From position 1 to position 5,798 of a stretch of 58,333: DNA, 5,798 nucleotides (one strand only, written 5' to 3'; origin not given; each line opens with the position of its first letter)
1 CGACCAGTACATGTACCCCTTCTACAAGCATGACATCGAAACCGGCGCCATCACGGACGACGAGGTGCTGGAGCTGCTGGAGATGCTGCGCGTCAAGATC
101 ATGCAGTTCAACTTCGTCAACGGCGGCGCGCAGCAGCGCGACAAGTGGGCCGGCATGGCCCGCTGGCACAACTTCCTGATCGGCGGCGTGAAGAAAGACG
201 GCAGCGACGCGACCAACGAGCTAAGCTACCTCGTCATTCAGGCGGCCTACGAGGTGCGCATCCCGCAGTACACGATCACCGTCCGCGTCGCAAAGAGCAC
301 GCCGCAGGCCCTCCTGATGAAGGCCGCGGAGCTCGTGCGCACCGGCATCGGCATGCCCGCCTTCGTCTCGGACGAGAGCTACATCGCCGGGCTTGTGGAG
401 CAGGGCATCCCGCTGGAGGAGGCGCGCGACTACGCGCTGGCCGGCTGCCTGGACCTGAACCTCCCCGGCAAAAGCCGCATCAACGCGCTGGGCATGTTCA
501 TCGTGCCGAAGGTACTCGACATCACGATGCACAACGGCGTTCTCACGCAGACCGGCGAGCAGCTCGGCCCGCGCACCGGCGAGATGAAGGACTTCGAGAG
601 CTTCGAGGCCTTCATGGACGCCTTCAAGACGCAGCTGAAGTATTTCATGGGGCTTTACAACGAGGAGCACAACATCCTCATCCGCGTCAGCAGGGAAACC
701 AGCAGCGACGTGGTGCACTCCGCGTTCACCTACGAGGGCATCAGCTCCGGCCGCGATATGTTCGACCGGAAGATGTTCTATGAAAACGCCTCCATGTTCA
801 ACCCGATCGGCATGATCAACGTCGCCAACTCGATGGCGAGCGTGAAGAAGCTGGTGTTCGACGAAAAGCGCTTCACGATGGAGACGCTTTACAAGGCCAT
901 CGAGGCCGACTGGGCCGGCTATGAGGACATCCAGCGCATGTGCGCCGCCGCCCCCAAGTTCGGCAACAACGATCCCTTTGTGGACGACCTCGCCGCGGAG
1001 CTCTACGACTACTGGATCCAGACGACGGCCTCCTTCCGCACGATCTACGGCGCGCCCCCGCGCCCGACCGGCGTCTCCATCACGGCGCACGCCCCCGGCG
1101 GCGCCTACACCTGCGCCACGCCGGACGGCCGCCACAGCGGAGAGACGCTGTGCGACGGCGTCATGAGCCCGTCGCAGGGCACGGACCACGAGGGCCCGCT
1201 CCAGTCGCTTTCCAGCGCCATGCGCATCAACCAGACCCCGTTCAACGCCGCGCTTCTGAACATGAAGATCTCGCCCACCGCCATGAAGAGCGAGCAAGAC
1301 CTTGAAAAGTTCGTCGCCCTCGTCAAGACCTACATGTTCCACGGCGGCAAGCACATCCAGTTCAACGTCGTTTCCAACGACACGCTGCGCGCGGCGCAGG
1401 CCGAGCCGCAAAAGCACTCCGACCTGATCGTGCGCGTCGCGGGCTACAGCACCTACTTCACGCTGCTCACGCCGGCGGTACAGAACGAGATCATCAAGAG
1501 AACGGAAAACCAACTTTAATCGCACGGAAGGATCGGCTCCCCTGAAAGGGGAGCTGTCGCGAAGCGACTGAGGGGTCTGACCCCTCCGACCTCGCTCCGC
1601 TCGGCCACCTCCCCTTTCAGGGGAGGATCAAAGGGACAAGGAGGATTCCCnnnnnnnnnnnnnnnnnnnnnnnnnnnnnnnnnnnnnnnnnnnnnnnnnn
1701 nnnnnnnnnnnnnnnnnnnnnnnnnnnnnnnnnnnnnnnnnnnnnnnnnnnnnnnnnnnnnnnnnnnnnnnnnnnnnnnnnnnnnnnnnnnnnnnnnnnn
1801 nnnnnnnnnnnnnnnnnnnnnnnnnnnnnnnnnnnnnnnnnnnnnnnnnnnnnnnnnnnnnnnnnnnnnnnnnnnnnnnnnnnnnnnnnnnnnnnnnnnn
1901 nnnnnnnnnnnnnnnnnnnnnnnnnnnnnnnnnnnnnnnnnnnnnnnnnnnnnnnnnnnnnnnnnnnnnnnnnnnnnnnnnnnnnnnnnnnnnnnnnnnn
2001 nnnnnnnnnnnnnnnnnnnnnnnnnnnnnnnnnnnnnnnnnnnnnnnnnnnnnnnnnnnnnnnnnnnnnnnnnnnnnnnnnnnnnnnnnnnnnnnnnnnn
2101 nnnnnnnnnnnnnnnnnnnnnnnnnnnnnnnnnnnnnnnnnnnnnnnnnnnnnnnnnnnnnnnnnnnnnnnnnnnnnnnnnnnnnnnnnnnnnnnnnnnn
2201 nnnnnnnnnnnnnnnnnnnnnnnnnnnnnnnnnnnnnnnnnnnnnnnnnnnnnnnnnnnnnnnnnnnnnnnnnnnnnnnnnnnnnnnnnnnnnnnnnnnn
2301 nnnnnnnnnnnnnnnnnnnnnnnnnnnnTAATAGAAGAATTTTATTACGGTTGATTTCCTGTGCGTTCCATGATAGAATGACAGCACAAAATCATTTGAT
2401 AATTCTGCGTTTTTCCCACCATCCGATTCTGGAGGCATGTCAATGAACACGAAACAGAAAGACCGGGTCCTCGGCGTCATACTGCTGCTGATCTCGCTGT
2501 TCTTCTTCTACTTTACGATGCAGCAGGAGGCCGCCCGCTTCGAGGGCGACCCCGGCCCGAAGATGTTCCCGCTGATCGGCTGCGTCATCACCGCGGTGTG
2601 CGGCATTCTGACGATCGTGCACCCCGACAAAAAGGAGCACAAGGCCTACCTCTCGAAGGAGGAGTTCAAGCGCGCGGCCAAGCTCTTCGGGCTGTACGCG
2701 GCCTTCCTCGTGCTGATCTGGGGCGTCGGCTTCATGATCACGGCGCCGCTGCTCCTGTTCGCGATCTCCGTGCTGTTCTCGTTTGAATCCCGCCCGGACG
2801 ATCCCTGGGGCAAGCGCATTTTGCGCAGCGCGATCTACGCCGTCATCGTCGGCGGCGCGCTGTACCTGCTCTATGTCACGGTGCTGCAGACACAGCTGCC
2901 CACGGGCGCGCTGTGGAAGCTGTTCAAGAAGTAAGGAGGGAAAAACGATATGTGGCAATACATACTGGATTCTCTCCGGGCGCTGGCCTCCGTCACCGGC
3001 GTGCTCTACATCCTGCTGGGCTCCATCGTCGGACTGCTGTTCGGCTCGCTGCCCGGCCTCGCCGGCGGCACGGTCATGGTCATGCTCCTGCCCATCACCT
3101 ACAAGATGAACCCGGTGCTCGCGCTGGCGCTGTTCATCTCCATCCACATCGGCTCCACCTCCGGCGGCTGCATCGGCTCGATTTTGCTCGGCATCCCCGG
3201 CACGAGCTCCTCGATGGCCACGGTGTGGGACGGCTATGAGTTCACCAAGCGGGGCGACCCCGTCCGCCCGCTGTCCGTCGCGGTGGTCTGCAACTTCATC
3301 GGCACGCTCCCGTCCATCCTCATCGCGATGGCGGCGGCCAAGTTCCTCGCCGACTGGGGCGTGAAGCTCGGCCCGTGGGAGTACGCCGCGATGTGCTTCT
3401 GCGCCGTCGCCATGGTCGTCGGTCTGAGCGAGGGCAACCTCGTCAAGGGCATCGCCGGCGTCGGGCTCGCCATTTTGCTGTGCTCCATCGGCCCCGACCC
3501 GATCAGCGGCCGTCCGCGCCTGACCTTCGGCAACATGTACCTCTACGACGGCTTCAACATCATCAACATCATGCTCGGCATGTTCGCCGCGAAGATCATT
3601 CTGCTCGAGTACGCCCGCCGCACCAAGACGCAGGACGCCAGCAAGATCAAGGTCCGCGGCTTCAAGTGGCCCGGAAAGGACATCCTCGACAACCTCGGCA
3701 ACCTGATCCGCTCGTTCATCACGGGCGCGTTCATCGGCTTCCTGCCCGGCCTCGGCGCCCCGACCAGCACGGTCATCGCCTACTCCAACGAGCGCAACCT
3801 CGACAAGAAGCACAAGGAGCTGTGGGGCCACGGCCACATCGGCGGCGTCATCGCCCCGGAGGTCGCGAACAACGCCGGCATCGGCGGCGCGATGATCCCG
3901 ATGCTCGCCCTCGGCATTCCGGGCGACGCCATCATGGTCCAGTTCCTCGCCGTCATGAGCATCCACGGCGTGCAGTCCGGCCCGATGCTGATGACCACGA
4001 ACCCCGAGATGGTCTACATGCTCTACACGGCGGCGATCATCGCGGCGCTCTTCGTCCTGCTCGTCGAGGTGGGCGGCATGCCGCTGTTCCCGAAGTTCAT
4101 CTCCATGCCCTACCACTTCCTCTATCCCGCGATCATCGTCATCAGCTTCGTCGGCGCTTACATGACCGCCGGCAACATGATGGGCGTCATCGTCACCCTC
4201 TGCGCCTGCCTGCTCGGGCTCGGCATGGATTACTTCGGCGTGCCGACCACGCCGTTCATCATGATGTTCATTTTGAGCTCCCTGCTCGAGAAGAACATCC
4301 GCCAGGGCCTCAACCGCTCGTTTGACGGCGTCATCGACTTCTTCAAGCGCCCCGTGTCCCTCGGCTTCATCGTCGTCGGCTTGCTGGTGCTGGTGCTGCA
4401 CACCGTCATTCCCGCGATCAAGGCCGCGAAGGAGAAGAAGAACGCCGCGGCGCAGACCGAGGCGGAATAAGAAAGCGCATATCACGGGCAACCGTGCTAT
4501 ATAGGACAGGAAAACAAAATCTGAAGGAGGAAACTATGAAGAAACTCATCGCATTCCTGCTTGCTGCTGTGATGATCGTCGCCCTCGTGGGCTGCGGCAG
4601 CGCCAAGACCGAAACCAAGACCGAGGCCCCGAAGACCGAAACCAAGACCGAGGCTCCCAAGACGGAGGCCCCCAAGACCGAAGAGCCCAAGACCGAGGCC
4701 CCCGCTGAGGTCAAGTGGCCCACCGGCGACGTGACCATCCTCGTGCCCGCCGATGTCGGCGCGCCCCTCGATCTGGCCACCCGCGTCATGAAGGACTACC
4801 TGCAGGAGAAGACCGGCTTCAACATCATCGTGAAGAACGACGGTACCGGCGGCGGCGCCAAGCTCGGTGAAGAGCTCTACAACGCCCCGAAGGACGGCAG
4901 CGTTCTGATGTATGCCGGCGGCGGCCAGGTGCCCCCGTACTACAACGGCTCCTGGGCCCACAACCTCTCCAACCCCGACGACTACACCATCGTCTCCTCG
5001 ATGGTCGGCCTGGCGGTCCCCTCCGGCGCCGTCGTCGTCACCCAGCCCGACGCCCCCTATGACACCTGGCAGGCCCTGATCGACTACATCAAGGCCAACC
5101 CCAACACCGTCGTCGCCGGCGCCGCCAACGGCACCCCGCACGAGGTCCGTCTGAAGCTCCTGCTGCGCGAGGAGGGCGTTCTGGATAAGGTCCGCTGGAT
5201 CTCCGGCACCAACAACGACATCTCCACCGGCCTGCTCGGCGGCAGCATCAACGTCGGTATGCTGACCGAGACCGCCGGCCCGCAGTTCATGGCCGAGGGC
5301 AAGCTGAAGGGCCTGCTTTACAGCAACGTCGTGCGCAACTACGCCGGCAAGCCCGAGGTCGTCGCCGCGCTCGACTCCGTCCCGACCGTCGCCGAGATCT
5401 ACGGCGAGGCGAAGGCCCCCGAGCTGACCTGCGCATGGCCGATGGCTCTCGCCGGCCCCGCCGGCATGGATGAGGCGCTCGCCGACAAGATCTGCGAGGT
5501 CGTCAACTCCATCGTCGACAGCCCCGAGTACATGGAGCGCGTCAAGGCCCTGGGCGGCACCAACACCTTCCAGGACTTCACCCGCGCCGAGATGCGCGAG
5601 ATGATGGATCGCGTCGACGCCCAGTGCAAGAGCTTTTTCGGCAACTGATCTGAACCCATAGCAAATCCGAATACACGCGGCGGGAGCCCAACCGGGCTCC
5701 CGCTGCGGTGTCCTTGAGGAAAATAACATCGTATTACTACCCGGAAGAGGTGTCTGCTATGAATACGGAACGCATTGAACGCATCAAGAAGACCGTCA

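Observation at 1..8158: Two paralogous glycyl radical enzymes with a G-C-L-D thiyl loop bracket a DUF4125-like protein and a full TctBAC transporter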

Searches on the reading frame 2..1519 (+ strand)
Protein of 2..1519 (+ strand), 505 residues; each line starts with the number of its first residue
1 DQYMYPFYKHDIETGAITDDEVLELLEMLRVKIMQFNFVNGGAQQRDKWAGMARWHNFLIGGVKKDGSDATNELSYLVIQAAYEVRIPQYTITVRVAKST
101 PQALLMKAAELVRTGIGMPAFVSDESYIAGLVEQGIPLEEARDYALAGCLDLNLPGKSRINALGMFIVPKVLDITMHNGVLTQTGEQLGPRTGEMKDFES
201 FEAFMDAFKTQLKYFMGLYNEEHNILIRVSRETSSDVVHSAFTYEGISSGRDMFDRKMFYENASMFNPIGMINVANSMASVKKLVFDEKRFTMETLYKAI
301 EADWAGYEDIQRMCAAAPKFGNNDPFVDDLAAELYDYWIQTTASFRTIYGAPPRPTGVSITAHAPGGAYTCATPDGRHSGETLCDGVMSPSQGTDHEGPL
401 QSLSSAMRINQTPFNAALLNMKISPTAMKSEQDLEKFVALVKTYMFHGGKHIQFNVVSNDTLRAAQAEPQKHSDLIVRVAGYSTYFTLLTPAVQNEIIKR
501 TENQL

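Call 3: search_protein_families(library=pfam, proteins=[window:2-1519:+], max_evalue=0.01)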
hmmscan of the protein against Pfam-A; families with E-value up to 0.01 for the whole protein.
window:2-1519:+ (505 aa): 2 families
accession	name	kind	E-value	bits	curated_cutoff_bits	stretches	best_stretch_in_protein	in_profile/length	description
PF02901.20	PFL-like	-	5e-106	356.3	24.3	1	1-365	283-645/647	Pyruvate formate lyase-like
PF01228.26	Gly_radical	-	8.9e-30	103.8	22.2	1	388-487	5-106/106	Glycine radical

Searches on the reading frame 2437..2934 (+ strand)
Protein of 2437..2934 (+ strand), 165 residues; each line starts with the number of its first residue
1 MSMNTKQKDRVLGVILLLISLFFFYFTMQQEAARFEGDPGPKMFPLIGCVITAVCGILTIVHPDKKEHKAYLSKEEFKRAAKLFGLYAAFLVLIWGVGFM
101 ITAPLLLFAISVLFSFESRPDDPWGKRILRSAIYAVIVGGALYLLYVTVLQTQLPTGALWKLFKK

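Call 3: search_protein_families(library=pfam, proteins=[window:2437-2934:+], max_evalue=0.01)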
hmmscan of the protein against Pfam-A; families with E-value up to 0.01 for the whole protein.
window:2437-2934:+ (165 aa): 3 families
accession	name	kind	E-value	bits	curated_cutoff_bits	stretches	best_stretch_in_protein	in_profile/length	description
PF07331.16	TctB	-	1.7e-18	67.6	29.1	1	11-155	2-137/137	Tripartite tricarboxylate transporter TctB family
PF13664.11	DUF4149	-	0.00092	19.9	24.6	0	42-91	36-81/102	Domain of unknown function (DUF4149)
PF23778.1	Phage_holin_2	-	0.0052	17.4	32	0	99-153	38-86/92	Putative phage holin family 2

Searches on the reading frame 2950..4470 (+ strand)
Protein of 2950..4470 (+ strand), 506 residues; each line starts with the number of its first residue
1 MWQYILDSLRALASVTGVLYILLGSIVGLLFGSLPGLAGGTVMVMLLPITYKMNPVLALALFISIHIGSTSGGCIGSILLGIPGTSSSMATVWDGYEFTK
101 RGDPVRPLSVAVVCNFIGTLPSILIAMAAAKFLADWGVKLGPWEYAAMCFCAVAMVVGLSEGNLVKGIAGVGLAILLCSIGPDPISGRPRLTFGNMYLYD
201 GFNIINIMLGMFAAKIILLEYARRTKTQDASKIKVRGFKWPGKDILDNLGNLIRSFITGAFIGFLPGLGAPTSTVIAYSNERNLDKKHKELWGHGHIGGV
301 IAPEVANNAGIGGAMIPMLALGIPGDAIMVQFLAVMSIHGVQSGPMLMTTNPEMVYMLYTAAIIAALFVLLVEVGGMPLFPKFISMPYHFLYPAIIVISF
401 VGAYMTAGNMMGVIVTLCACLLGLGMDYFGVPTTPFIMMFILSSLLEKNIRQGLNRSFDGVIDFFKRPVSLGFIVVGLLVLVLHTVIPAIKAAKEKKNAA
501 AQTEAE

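Call 3: search_protein_families(library=pfam, proteins=[window:2950-4470:+], max_evalue=0.01)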
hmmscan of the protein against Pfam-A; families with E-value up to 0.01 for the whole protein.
window:2950-4470:+ (506 aa): 1 family
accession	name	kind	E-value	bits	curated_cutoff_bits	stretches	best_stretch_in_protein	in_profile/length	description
PF01970.21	TctA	-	3.8e-119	398.5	28.9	1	19-437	2-422/423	Tripartite tricarboxylate transporter TctA family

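Call 10: find_encoding_contigs(protein=window:2950-4470:+, flank=10000, max_places=10)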
Protein window:2950-4470:+ (506 aa): 15 contigs read that carry it; 10 places shown.
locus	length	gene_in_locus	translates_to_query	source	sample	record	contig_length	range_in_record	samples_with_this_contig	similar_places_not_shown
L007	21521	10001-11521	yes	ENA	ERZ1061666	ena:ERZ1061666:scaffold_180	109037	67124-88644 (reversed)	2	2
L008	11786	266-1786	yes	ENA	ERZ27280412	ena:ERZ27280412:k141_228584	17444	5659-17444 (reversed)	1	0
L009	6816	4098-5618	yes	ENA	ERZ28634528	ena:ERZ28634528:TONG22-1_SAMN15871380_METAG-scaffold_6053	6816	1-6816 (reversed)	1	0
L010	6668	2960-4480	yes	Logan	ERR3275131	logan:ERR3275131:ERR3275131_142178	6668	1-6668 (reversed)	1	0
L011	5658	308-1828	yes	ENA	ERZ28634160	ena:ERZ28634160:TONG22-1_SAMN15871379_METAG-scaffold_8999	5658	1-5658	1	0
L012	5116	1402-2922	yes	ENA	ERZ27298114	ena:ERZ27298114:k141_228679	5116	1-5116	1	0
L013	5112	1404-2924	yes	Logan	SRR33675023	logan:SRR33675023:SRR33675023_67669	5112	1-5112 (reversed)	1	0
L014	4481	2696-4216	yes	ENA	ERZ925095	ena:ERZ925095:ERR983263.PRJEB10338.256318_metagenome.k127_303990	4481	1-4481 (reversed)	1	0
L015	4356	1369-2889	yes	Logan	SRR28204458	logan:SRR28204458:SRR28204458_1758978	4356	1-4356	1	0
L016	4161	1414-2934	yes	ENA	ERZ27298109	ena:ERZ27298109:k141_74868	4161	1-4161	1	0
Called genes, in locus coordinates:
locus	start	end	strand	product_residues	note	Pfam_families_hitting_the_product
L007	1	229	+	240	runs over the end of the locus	PF02517:Rce1-like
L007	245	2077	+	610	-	PF02690:Na_Pi_cotrans, PF01895:PhoU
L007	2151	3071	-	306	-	PF04227:Indigoidine_A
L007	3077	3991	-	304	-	PF00294:PfkB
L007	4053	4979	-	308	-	PF01370:Epimerase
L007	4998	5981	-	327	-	PF00126:HTH_1, PF03466:LysR_substrate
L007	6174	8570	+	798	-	PF02901:PFL-like, PF01228:Gly_radical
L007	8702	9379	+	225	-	PF13526:DUF4125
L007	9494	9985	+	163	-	PF07331:TctB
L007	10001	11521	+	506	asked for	PF01970:TctA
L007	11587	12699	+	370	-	PF03401:TctC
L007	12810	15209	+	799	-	PF02901:PFL-like, PF01228:Gly_radical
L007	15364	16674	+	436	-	PF01554:MatE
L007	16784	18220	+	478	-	PF00587:tRNA-synt_2b, PF03129:HGTP_anticodon, PF09180:ProRS-C_1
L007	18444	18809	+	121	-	PF02082:Rrf2 (faint), PF00392:GntR, PF13730:HTH_36 (faint)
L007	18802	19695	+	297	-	PF00005:ABC_tran, PF13304:AAA_21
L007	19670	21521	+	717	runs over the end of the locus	-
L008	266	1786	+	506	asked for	PF01970:TctA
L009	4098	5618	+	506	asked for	PF01970:TctA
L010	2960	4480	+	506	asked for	PF01970:TctA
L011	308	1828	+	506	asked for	PF01970:TctA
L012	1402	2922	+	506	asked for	PF01970:TctA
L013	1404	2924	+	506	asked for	PF01970:TctA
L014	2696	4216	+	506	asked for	PF01970:TctA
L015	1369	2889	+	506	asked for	PF01970:TctA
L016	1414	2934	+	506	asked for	PF01970:TctA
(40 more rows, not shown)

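Call 66: search_protein_families(library=pfam, proteins=[L007:4053-4979:-, L007:4998-5981:-], max_evalue=0.001)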
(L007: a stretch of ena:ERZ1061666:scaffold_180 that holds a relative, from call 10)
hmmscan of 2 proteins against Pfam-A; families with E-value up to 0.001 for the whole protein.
L007:4053-4979:- (308 aa): 1 family
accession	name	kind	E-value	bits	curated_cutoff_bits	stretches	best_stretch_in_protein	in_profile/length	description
PF01370.27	Epimerase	-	2e-19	70.4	20.9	1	87-221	104-240/240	NAD dependent epimerase/dehydratase family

L007:4998-5981:- (327 aa): 3 families
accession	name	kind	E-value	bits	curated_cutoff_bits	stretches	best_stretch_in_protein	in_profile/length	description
PF03466.25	LysR_substrate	-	1.6e-19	70.6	28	1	88-306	4-207/209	LysR substrate binding domain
PF00126.33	HTH_1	-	3.7e-15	56.1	26.6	1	6-61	4-60/60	Bacterial regulatory helix-turn-helix protein, lysR family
PF13556.12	HTH_30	-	0.00086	19.5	27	0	13-42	10-39/59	PucR C-terminal helix-turn-helix domain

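Call 69: search_protein_families(library=ncbifam, proteins=[L007:6174-8570:+, window:2950-4470:+], max_evalue=0.00001)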
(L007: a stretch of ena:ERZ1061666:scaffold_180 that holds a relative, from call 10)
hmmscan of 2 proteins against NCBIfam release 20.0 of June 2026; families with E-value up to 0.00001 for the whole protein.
L007:6174-8570:+ (798 aa): 12 families
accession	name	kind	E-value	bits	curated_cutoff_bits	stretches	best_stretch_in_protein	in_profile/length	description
TIGR01774.1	PFL2-3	subfamily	2.2e-156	522.3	678.2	2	175-798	159-786/786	formate C-acetyltransferase/glycerol dehydratase family glycyl radical enzyme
NF048011.1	SfplDhtHpsGDes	equivalog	1.5e-151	506.4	1000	2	174-797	186-820/821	(2S)-3-sulfopropanediol dehydratase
NF043068.1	glycl_HYPD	equivalog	5e-138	461.4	1100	1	180-797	161-783/784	trans-4-hydroxy-L-proline dehydratase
NF033718.1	indole_decarb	equivalog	3.6e-134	449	1100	2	174-597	217-644/868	indoleacetate decarboxylase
TIGR04394.1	choline_CutC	equivalog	2.9e-133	446.1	1050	1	1-794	1-784/789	choline trimethylamine-lyase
NF007437.0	PRK09983.1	equivalog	7.1e-126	421.2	1109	2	175-798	158-765/765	formate C-acetyltransferase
NF048009.1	SfplDhtHpfGKleb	equivalog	1.5e-122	410.3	1000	2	172-796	183-822/824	(2S)-3-sulfopropanediol dehydratase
NF033715.1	glycyl_HPDL_Lrg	equivalog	4.2e-112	375.6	1150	2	208-596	266-677/901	4-hydroxyphenylacetate decarboxylase large subunit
TIGR01255.1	pyr_form_ly_1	equivalog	7.5e-34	117.3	994.2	1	250-795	217-740/744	formate C-acetyltransferase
NF038360.1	rad_fix_GrcA3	exception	5.8e-16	58.3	158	1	723-794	2-73/78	autonomous glycyl radical cofactor GrcA3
TIGR04365.1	spare_glycyl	equivalog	1.3e-10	41.7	170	1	736-795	63-122/126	autonomous glycyl radical cofactor GrcA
NF008341.1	PRK11127.1-1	equivalog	4.3e-09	36.2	145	1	740-795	21-76/80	autonomous glycyl radical cofactor GrcA2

window:2950-4470:+ (506 aa): 0 families

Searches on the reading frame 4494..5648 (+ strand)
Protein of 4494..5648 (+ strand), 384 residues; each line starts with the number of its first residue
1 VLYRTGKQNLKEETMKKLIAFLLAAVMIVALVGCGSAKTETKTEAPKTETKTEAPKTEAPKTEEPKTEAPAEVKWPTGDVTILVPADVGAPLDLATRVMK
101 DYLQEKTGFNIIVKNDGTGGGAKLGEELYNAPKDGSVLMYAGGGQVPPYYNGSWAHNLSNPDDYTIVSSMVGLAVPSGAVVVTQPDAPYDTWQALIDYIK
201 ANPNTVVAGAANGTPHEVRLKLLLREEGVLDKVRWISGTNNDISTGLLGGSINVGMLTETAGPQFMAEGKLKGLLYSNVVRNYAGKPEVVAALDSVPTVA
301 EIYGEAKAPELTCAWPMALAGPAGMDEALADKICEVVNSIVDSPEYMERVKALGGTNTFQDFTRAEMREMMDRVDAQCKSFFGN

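Call 3: search_protein_families(library=pfam, proteins=[window:4494-5648:+], max_evalue=0.01)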
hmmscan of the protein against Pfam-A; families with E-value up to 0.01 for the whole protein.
window:4494-5648:+ (384 aa): 1 family
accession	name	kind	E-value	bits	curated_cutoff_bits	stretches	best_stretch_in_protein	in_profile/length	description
PF03401.19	TctC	-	2.2e-14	54.1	27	1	97-352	3-241/274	Tripartite tricarboxylate transporter family receptor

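Call 51: search_solved_structures(query=window:4536-5648:+, max_evalue=0.01)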
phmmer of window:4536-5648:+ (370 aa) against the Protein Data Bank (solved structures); distinct sequences matched with E-value up to 0.01: 9.
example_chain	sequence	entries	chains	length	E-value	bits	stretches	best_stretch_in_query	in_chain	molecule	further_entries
2f5x_A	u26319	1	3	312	3.4e-10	43.1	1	60-342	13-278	BugD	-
8hka_A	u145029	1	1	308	3.5e-10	43.1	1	66-312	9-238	Periplasmic terephthalate binding protein (TBP)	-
8hkb_A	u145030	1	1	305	3.9e-10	42.9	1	67-312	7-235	Periplasmic terephthalate binding protein (TBP)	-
8hk9_D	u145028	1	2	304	4.3e-10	42.8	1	67-312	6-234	Periplasmic terephthalate binding protein (TBP)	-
7ndr_A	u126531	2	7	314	3e-07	33.5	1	66-268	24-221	Tripartite tricarboxylate transporter substrate binding protein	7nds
2qpq_A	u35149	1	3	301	6.6e-06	29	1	61-340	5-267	protein Bug27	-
25hk_A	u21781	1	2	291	6.1e-05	25.8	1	60-264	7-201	Tripartite tricarboxylate transporter substrate binding protein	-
2dvz_A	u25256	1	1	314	0.004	19.9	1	61-199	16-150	Putative exported protein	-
5oei_A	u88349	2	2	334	0.0089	18.7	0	59-195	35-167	Uncharacterized protein family UPF0065:Tat pathway signal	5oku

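Call 69: search_protein_families(library=ncbifam, proteins=[window:4536-5648:+], max_evalue=0.00001)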
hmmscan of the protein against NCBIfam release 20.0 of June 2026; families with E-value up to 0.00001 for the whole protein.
window:4536-5648:+ (370 aa): 0 families
